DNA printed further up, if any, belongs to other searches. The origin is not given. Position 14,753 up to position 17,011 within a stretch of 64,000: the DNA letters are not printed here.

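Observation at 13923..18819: Six-gene carrier-protein-dependent acyl-transfer cassette with no assignable product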

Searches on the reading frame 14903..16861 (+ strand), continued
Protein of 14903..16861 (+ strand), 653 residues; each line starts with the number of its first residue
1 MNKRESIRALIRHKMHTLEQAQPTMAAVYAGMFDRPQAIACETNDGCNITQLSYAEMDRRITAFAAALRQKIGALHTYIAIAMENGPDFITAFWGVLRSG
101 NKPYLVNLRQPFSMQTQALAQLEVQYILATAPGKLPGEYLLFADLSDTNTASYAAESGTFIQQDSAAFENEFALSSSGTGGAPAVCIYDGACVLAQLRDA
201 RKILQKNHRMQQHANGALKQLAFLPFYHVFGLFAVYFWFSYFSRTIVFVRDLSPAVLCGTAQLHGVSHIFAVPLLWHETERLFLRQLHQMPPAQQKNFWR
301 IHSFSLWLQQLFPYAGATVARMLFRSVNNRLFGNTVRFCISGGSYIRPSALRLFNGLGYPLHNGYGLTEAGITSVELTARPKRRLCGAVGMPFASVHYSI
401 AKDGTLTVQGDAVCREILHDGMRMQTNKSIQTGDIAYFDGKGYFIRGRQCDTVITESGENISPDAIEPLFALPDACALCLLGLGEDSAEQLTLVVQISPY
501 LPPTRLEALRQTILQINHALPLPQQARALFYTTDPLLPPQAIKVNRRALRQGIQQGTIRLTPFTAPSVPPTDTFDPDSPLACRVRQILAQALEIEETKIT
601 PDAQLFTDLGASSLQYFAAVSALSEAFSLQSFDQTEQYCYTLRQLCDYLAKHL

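Call 15: find_related_loci(query=A1, collection=genome_contigs, flank=10000)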
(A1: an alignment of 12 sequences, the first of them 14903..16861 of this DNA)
Query A1 (653 aa) in genome_contigs; peptide patterns used: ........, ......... (x = any residue, [..] = any of these).
447 stretches matched a pattern; 332 encode a relative of the query (tblastn E <= 1e-3); the best 80 are kept; 80 distinct loci.
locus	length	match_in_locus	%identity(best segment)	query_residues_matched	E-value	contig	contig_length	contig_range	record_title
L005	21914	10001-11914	57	3-653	0e+0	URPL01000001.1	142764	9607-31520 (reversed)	uncultured Clostridiales bacterium isolate UMGS1225 genome assembly, contig: NODE_13_length_142764_cov_10.397654, whole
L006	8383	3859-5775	46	3-653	0e+0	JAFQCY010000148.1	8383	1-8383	MAG: Oscillospiraceae bacterium isolate RGIG1706 Goat_Cecum-2__c689241, whole genome shotgun sequence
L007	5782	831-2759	42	4-653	0e+0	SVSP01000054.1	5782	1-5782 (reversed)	MAG: Oscillospiraceae bacterium isolate SIG672 NODE_198844_length_5782_cov_1.701326, whole genome shotgun sequence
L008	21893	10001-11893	42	4-653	0e+0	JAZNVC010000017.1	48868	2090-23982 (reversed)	MAG: Acutalibacteraceae bacterium isolate T1900044792_TS20190258.MAGScoT_cleanbin_000003 SGB_2656_k141_1594828, whole ge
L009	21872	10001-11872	43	7-651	0e+0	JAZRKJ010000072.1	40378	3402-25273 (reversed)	MAG: Acutalibacteraceae bacterium isolate T1900045447_YK20190138.MAGScoT_cleanbin_000006 SGB_7165_k141_617453, whole gen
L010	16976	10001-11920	40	1-653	0e+0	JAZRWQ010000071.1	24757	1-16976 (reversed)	MAG: Eubacteriales bacterium isolate T1900044951_TA20190004.MAGScoT_cleanbin_000096 SGB_3675_k141_939580, whole genome s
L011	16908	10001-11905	42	4-653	4e-180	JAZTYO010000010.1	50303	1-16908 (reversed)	MAG: Acutalibacteraceae bacterium isolate T1900045326_YK20190015.MAGScoT_cleanbin_000004 SGB_6450_k141_2561431, whole ge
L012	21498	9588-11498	42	4-653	5e-180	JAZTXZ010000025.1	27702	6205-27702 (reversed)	MAG: Candidatus Avispirillum sp. isolate T1900045328_YK20190017.MAGScoT_cleanbin_000020 SGB_6485_k141_3370162, whole gen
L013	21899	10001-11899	42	2-653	4e-179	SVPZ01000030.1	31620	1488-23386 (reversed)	MAG: Oscillospiraceae bacterium isolate SIG604 NODE_29558_length_31620_cov_3.476550, whole genome shotgun sequence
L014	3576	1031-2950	42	1-653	0e+0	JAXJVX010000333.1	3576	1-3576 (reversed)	MAG: Acutalibacteraceae bacterium isolate DOME_MAG_6032 6032_C0405_k141_651807, whole genome shotgun sequence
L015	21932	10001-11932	43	4-653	3e-178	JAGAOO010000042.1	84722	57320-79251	MAG: Lachnospiraceae bacterium isolate RGIG8631 Water_deer_Cecum.Co__c567272, whole genome shotgun sequence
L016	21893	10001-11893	42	4-653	8e-178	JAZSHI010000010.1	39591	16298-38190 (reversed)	MAG: Acutalibacteraceae bacterium isolate T1900044575_TS20190041.MAGScoT_cleanbin_000051 SGB_489_k141_1849226, whole gen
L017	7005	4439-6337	41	7-653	4e-179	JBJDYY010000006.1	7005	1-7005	MAG: Candidatus Avispirillum sp. isolate PUUB40_bin.046 NODE_10268_length_7005_cov_6.011223, whole genome shotgun sequen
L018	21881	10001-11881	42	8-653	6e-178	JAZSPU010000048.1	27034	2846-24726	MAG: Acutalibacteraceae bacterium isolate T1900044545_TS20190011.MAGScoT_cleanbin_000034 SGB_126_k141_123478, whole geno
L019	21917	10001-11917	41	1-653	1e-177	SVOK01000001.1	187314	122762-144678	MAG: Oscillospiraceae bacterium isolate SIG563 NODE_237_length_187314_cov_2.100456, whole genome shotgun sequence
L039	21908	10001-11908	39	3-653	3e-173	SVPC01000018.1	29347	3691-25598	MAG: Oscillospiraceae bacterium isolate SIG581 NODE_32306_length_29347_cov_2.093429, whole genome shotgun sequence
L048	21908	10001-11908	39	4-653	6e-172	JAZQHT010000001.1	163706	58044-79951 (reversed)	MAG: Acutalibacteraceae bacterium isolate T1900044627_TS20190093.MAGScoT_cleanbin_000014 SGB_955_k141_1985446, whole gen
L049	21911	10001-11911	40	1-653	1e-171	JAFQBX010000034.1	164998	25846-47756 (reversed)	MAG: Clostridia bacterium isolate RGIG1679 Goat_Cecum-2__c638483, whole genome shotgun sequence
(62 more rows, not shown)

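Call 20: search_solved_structures(query=window:14903-16861:+, max_evalue=0.00001)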
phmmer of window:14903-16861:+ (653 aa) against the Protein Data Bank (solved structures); distinct sequences matched with E-value up to 0.00001: 10.
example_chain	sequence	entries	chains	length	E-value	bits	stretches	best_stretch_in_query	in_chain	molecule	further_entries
2ehs_A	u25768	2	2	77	1.1e-07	33.9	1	581-651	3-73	Acyl carrier protein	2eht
2qvx_X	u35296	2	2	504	2.2e-07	33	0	51-274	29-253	4-Chlorobenzoate CoA Ligase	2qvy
2qvz_X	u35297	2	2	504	2.3e-07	32.9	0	51-274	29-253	4-Chlorobenzoate CoA Ligase/Synthetase | 4-Chlorobenzoate CoA Ligase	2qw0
1t5d_X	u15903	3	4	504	2.4e-07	32.9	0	51-274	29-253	4-chlorobenzoyl CoA ligase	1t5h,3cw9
3cw8_X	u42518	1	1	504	3.1e-07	32.5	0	51-274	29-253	4-chlorobenzoyl CoA ligase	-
3dlp_X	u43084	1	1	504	4.5e-07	32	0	51-274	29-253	4-Chlorobenzoate CoA Ligase/Synthetase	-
5x8f_A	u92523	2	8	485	5.3e-07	31.7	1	334-477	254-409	2-succinylbenzoate--CoA ligase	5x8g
5buq_A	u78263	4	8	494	5.6e-07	31.6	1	334-477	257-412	2-succinylbenzoate--CoA ligase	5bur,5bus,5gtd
3ipl_A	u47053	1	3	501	2.4e-06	29.5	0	341-475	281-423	2-succinylbenzoate--CoA ligase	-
3r44_A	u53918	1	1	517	4.7e-06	28.6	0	331-495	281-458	fatty acyl CoA synthetase FADD13 (FATTY-ACYL-CoA SYNTHETASE)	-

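Call 49: predict_structure(alignment_id=A3)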
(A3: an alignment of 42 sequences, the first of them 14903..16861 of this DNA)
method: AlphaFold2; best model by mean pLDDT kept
length: 653 residues; sequences in the alignment: 42
mean_pLDDT: 87.0   pTM: 0.80
mean pLDDT of the five models: 87.0, 85.6, 85.0, 83.7, 82.2
residues with pLDDT >= 90: 369; 70-90: 227; 50-70: 38; < 50: 19
segments of 3 or more residues with pLDDT < 50: 149-162
pLDDT, mean of each block of 10 residues (from residue 1): 64 91 95 94 89 96 94 96 93 97 91 89 96 96 77 43 66 74 85 94 89 87 82 89 91 83 93 84 85 95 97 95 92 92 83 96 89 91 91 94 92 91 88 90 86 74 85 86 79 92 87 94 91 82 79 91 70 78 94 92 91 89 81 67 89 75
secondary structure, 60 per line:
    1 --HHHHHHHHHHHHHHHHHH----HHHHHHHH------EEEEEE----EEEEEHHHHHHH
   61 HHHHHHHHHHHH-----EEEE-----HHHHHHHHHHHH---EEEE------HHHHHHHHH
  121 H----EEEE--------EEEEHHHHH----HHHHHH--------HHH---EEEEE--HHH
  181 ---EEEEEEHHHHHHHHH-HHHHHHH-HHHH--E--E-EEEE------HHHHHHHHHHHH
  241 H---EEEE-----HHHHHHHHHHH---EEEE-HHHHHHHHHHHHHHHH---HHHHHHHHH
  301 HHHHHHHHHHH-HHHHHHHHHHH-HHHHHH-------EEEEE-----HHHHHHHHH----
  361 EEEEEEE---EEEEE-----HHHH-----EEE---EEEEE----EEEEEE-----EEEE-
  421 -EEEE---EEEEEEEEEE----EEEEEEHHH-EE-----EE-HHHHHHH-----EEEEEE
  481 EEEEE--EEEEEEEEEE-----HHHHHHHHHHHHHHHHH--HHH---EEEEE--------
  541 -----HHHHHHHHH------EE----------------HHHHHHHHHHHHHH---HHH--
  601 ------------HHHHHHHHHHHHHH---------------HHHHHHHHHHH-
elements in order: H3-20 H25-32 E39-44 E49-53 H54-72 E78-81 H87-98 E102-105 H112-121 E126-129 E138-141 H142-146 H151-156 E171-175 E184-189 H190-198 H200-206 H208-211 E219-222 H229-241 E245-248 H254-264 E268-271 H273-288 H292-311 H313-323 H325-330 E338-342 H348-356 E361-367 E371-375 H381-384 E390-392 E396-400 E405-410 E416-419 E422-425 E429-438 E443-448 H463-469 E475-485 E488-497 H503-519 E528-532 H546-554 H579-592 H613-626 H642-652
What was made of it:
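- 14903..16864 (+): A-ACP: adenylate-forming (ANL) enzyme fused to a carrier domain; predicted phosphopantetheine site is Ser613. AF2 pLDDT 87 (call 49).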

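Call 51: fold_search(model_id=the predicted structure, library=pdb)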
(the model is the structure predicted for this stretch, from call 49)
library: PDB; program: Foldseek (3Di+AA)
matches with E <= 10: 1471; with E <= 0.001: 639
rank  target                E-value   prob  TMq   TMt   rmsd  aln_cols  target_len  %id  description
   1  8wev_A                9.3e-25  1.00  0.58  0.76   4.9       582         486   17  Crystal structure of Feruoyl-CoA Synthetase complexed with AMP from Amycolatopsis thermoflava (released 2024-09-25)
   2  4r0m_A                2.5e-24  1.00  0.61  0.63  13.5       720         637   13  Structure of McyG A-PCP complexed with phenylalanyl-adenylate (released 2015-04-15)
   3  5x8g_D                4.3e-24  1.00  0.50  0.66  11.1       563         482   17  Binary complex structure of a double mutant I454RA456K of o-Succinylbenzoate CoA Synthetase (MenE) from Bacillus Subti (released 2017-06-07)
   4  5x8f_B                5.3e-24  1.00  0.50  0.65  11.2       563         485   16  Ternary complex structure of a double mutant I454RA456K of o-Succinylbenzoate CoA Synthetase (MenE) from Bacillus Subt (released 2017-06-07)
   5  5x8f_D                5.3e-24  1.00  0.50  0.65  11.1       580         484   17  Ternary complex structure of a double mutant I454RA456K of o-Succinylbenzoate CoA Synthetase (MenE) from Bacillus Subt (released 2017-06-07)
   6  3vnq                  6.3e-24  1.00  0.56  0.72   5.7       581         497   17  Co-crystal structure of NRPS adenylation protein CytC1 with ATP from streptomyces (released 2013-01-23)
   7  5x8f_C                8.2e-24  1.00  0.50  0.66  11.2       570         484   16  Ternary complex structure of a double mutant I454RA456K of o-Succinylbenzoate CoA Synthetase (MenE) from Bacillus Subt (released 2017-06-07)
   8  5x8f_A                1.0e-23  1.00  0.50  0.66  11.2       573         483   17  Ternary complex structure of a double mutant I454RA456K of o-Succinylbenzoate CoA Synthetase (MenE) from Bacillus Subt (released 2017-06-07)
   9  7vhv_A                1.2e-23  1.00  0.56  0.74   5.9       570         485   15  Crystal structure of S. aureus D-alanine alanyl carrier protein ligase (released 2022-04-13)
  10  4fuq_D                1.2e-23  1.00  0.53  0.67   6.5       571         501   17  Crystal structure of apo MatB from Rhodopseudomonas palustris (released 2012-07-25)
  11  8weu                  1.3e-23  1.00  0.58  0.77   4.7       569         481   18  Crystal structure of Feruoyl-CoA Synthetase from Amycolatopsis thermoflava (released 2024-09-25)
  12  3ipl_A                1.6e-23  1.00  0.47  0.67  13.8       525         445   18  CRYSTAL STRUCTURE OF o-succinylbenzoic acid-CoA ligase FROM Staphylococcus aureus subsp. aureus Mu50 (released 2009-08-25)
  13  5u89_A                1.6e-23  1.00  0.48  0.32  13.4       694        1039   16  Crystal structure of a cross-module fragment from the dimodular NRPS DhbF (released 2017-05-10)
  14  3vns                  1.7e-23  1.00  0.57  0.73   5.7       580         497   17  Co-crystal structure of NRPS adenylation protein CytC1 with D-valine and AMP from streptomyces (released 2013-01-23)
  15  4gxr                  2.3e-23  1.00  0.59  0.76   4.6       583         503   17  Structure of ATP bound RpMatB-BxBclM chimera B3 (released 2012-10-24)
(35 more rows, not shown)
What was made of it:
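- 14903..16864 (+): Foldseek matches all ANL classes about equally at 13-19% identity (call 51).
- Foldseek and sequence searches place the A domain equally far from fatty-acyl, aryl, dicarboxylate and amino-acid activating ANL enzymes (calls 20, 51).
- Tried and rejected: The phmmer search of the PDB (call 20) and AF2 plus Foldseek (calls 49, 51) gave feruloyl-, OSB-, malonyl-, fatty-acyl- and amino-acid-activating enzymes at indistinguishable scores.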

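Call 55: search_protein_families(library=pfam, proteins=[L018:9325-9819:-, L048:13877-14491:+, L039:9480-9935:+, L049:13871-14260:+, L001:7129-7986:+], max_evalue=0.01)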
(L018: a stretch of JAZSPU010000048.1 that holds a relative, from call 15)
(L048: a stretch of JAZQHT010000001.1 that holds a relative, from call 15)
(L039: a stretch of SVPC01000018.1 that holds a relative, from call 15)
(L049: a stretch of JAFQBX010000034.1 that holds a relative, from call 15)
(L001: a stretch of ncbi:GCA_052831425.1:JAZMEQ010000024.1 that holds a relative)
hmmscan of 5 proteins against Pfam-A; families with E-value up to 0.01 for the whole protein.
L018:9325-9819:- (165 aa): 2 families
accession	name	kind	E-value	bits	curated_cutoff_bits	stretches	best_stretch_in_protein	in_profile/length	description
PF01648.25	ACPS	-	3.4e-14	53.3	25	1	79-152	1-82/111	4'-phosphopantetheinyl transferase superfamily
PF22624.1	AASDHPPT_N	-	5.6e-06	27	27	1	4-74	20-96/100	4'-phosphopantetheinyl transferase, N-terminal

L048:13877-14491:+ (205 aa): 1 family
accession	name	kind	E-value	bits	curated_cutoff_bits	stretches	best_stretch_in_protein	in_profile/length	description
PF11167.13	DUF2953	-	0.00017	22.1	22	1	121-157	6-42/53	Protein of unknown function (DUF2953)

L039:9480-9935:+ (152 aa): 5 families
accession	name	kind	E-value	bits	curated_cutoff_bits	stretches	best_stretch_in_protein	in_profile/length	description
PF13240.11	Zn_Ribbon_1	-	3.1e-05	24.1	25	1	4-25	2-23/23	zinc-ribbon domain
PF12773.13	DZR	-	0.00028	21.4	27.3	1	4-25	1-22/45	Double zinc ribbon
PF19335.5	HMBD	-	0.0042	17.5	23.6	1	2-27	2-27/28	Heavy metal binding domain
PF13248.11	Zn_ribbon_3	-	0.0056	16.5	27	1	1-24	2-25/26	zinc-ribbon domain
PF03188.21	Cytochrom_B561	-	0.0096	16.6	23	0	97-149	40-92/137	Eukaryotic cytochrome b561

L049:13871-14260:+ (130 aa): 4 families
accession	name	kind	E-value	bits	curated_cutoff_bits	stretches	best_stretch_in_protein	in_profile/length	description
PF13240.11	Zn_Ribbon_1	-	4.3e-08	33.1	25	1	3-23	2-22/23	zinc-ribbon domain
PF12773.13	DZR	-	3.8e-05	24.2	27.3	1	3-24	1-22/45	Double zinc ribbon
PF22954.2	DUF7027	-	0.0045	17.3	27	1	65-120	2-58/100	Domain of unknown function (DUF7027)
PF11174.13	DUF2970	-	0.0047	17.2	27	1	92-120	22-50/56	Protein of unknown function (DUF2970)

L001:7129-7986:+ (285 aa): 4 families
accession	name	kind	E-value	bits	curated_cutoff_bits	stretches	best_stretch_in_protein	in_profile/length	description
PF01522.26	Polysacc_deac_1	-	4.1e-18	66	23.1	1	36-138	21-123/124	Polysaccharide deacetylase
PF11959.13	DUF3473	-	7.6e-14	52.2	29.6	1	170-276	28-128/130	Domain of unknown function (DUF3473)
PF10096.14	DUF2334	-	7.8e-10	39.1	26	1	40-233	22-198/203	Uncharacterized protein conserved in bacteria (DUF2334)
PF03065.20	Glyco_hydro_57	-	0.00011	22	21.2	1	86-138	116-168/291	Glycosyl hydrolase family 57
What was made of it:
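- A private PPTase is present in relatives (call 55).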
